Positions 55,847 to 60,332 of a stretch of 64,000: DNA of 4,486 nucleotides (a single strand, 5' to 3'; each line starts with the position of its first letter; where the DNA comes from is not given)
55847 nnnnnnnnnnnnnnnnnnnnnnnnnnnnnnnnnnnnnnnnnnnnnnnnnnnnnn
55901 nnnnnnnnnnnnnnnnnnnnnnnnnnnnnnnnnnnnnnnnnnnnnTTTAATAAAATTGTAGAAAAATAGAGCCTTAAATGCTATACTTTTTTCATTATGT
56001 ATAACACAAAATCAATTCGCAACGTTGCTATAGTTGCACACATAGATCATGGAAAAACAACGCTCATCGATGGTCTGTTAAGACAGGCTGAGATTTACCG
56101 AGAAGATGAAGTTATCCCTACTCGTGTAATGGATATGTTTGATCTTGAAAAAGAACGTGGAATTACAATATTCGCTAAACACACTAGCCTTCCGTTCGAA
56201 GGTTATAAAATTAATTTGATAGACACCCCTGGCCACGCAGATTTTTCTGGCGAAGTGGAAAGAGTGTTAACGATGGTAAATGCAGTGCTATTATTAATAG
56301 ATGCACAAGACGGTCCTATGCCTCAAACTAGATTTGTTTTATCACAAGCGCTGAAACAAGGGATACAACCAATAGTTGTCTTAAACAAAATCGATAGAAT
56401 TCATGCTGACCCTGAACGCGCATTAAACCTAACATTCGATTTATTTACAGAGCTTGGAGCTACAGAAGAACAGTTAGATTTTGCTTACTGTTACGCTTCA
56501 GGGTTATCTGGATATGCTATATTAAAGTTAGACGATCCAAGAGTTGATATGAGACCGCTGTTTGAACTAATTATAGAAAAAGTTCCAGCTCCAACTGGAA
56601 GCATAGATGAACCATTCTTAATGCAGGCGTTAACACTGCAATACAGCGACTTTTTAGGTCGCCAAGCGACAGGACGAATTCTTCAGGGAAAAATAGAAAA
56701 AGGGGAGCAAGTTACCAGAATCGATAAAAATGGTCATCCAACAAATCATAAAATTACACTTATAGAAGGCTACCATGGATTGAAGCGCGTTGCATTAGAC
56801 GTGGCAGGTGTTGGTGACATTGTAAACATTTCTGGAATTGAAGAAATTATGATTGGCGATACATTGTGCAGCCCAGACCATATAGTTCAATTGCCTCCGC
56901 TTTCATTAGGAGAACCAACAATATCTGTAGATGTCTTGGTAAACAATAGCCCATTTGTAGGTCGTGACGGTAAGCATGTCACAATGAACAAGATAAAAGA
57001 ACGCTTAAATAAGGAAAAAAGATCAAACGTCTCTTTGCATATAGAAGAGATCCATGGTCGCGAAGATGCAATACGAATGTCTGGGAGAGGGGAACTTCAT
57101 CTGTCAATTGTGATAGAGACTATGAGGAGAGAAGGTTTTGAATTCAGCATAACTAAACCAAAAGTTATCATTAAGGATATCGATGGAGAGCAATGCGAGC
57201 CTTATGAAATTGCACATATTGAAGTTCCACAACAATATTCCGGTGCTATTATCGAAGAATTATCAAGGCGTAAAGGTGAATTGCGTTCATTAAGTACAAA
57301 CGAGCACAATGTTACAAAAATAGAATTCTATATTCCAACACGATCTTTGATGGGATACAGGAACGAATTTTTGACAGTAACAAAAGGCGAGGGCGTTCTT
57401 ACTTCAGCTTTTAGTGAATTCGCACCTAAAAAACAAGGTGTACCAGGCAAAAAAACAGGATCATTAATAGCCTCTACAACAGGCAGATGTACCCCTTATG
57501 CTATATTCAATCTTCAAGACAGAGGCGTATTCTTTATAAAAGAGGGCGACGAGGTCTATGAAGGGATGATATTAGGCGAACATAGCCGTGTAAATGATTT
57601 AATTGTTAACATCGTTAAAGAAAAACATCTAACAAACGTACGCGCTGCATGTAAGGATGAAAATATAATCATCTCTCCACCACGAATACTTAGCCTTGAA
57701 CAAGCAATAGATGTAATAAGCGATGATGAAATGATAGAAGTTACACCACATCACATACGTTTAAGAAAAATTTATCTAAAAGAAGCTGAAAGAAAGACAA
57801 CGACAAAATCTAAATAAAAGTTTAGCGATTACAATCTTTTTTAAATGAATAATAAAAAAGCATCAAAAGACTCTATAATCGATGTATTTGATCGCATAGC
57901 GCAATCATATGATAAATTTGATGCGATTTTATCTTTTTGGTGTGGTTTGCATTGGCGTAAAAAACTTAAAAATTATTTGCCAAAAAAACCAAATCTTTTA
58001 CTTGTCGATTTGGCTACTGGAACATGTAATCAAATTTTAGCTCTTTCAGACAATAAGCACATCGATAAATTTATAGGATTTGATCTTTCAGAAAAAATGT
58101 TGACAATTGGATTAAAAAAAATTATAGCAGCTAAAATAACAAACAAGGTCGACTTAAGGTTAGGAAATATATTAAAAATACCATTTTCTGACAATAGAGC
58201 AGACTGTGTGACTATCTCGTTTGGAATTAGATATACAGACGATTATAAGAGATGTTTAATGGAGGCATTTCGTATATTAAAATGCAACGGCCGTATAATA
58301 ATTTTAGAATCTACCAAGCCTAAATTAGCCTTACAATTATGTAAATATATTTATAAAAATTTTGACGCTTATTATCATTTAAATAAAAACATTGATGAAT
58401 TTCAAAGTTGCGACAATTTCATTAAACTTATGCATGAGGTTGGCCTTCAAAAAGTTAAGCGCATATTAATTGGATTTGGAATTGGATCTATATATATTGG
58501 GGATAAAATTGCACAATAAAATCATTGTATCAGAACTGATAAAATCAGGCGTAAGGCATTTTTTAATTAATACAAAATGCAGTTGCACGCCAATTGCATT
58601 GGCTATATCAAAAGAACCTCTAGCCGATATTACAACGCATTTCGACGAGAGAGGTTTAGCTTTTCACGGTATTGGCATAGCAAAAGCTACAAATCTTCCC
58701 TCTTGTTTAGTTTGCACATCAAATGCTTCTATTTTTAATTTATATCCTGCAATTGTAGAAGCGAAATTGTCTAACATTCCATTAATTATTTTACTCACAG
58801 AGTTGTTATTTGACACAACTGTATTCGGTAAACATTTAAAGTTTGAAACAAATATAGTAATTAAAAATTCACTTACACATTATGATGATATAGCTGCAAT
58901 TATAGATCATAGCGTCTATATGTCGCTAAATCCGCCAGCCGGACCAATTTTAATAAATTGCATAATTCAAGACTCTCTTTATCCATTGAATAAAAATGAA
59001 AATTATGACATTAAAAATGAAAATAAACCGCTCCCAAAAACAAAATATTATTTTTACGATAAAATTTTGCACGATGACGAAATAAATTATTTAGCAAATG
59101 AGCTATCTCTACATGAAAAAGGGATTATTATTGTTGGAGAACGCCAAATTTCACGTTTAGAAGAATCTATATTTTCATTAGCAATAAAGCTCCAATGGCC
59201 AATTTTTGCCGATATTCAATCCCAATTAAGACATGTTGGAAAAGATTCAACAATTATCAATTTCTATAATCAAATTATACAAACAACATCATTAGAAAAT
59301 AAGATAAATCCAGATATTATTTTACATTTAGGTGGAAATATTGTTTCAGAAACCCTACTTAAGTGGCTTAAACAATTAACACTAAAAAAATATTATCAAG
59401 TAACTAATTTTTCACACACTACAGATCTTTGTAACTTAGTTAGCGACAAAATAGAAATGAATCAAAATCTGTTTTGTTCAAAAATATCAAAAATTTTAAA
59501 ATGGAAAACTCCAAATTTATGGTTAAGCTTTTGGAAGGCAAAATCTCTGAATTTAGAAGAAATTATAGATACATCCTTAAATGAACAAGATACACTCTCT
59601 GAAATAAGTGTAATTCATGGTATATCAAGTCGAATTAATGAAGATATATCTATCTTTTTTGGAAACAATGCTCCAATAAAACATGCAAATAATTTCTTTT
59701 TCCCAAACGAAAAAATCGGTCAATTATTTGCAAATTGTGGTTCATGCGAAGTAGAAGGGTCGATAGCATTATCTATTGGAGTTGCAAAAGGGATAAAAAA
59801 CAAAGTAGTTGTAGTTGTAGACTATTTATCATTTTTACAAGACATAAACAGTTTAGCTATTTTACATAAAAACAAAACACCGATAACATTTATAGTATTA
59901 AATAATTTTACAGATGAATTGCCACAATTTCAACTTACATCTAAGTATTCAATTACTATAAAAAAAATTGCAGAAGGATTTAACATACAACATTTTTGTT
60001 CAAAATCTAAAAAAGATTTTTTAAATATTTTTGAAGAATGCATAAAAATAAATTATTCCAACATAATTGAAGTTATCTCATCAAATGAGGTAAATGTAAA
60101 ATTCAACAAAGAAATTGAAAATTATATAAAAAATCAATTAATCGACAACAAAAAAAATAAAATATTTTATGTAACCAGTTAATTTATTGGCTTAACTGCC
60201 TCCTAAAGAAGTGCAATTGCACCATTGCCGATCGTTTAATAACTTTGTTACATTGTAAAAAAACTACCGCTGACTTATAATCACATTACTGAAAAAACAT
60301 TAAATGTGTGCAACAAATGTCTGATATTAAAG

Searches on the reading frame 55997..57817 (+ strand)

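Call 47: search_protein_families(library=pfam, proteins=[window:55997-57817:+], max_evalue=0.01)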
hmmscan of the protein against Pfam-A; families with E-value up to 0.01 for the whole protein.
window:55997-57817:+ (606 aa): 7 families
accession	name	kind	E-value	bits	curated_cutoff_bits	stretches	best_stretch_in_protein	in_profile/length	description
PF00009.33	GTP_EFTU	-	3.1e-51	174.1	26.5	1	5-197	1-187/188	Elongation factor Tu GTP binding domain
PF21018.2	BipA_C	-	5.5e-44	148.9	23.8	1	487-595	1-109/110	TypA/BipA C-terminal domain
PF00679.30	EFG_C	-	8.2e-21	74.3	27.9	1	400-480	3-83/89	Elongation factor G C-terminus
PF03144.31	GTP_EFTU_D2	-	2.8e-12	47.3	30.3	1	221-291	1-73/73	Elongation factor Tu domain 2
PF01926.29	MMR_HSR1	-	7.9e-07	29.6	21.9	1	10-131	2-113/113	50S ribosome-binding GTPase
PF22042.2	EF-G_D2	-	2.2e-06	28.1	27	1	218-292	13-83/84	Elongation factor G domain 2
PF14492.12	EFG_III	-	0.0019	18.7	27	1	330-384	18-72/75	Elongation Factor G, domain III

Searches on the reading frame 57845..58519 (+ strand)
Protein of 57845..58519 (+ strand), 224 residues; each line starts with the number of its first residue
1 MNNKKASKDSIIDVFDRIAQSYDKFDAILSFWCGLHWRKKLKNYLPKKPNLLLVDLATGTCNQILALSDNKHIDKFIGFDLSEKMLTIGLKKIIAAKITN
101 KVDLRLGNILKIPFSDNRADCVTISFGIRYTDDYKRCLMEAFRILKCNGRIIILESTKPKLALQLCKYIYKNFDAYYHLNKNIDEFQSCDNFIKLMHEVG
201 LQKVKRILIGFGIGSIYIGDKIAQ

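Call 47: search_protein_families(library=pfam, proteins=[window:57845-58519:+], max_evalue=0.01)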
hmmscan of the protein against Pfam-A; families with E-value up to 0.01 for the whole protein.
window:57845-58519:+ (224 aa): 8 families
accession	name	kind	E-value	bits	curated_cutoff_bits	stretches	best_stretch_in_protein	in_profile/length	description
PF01209.24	Ubie_methyltran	-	5.5e-38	131.1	20.1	1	7-221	5-233/233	ubiE/COQ5 methyltransferase family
PF08241.18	Methyltransf_11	-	8.9e-15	55.6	21.2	1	54-153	1-95/95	Methyltransferase domain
PF13649.12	Methyltransf_25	-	4e-14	53.5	27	1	54-149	2-97/97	Methyltransferase domain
PF13847.12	Methyltransf_31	-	2e-10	41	27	1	49-173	3-126/145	Methyltransferase domain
PF08242.18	Methyltransf_12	-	1.2e-07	32.8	30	1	55-151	2-98/98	Methyltransferase domain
PF13489.12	Methyltransf_23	-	0.00039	20.6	27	1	38-204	10-162/164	Methyltransferase domain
PF09243.16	Rsm22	-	0.0067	16.3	23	1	16-159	10-144/275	Mitochondrial small ribosomal subunit Rsm22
PF12847.13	Methyltransf_18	-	0.0084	16.6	27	0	65-125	30-89/151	Methyltransferase domain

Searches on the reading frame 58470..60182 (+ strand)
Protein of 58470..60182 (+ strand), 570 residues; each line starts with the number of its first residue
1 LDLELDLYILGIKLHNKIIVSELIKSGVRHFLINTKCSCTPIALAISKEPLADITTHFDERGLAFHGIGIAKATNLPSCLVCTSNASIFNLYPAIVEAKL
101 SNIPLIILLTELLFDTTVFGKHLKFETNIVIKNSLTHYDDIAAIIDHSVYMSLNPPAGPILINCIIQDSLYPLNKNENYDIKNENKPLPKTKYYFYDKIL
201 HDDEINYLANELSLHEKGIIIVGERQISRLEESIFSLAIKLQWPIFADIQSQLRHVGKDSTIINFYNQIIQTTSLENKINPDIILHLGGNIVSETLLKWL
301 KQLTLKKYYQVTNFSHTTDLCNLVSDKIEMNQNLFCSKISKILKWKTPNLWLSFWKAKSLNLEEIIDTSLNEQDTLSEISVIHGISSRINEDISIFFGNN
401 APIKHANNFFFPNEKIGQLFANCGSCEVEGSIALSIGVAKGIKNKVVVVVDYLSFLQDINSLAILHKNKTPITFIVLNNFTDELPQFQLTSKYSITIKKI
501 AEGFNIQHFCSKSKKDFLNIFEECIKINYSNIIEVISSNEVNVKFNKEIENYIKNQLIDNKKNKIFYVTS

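Call 47: search_protein_families(library=pfam, proteins=[window:58470-60182:+], max_evalue=0.01)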
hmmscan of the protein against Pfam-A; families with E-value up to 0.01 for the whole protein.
window:58470-60182:+ (570 aa): 3 families
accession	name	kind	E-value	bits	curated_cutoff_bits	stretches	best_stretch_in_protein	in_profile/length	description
PF16582.11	TPP_enzyme_M_2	-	5.6e-17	62.6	30.1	1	215-396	38-207/208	Middle domain of thiamine pyrophosphate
PF02776.23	TPP_enzyme_N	-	1.9e-11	44.2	26.8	1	18-108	6-96/119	Thiamine pyrophosphate enzyme, N-terminal TPP binding domain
PF02775.26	TPP_enzyme_C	-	3.1e-05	24.2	21.9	1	413-533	15-149/151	Thiamine pyrophosphate enzyme, C-terminal TPP binding domain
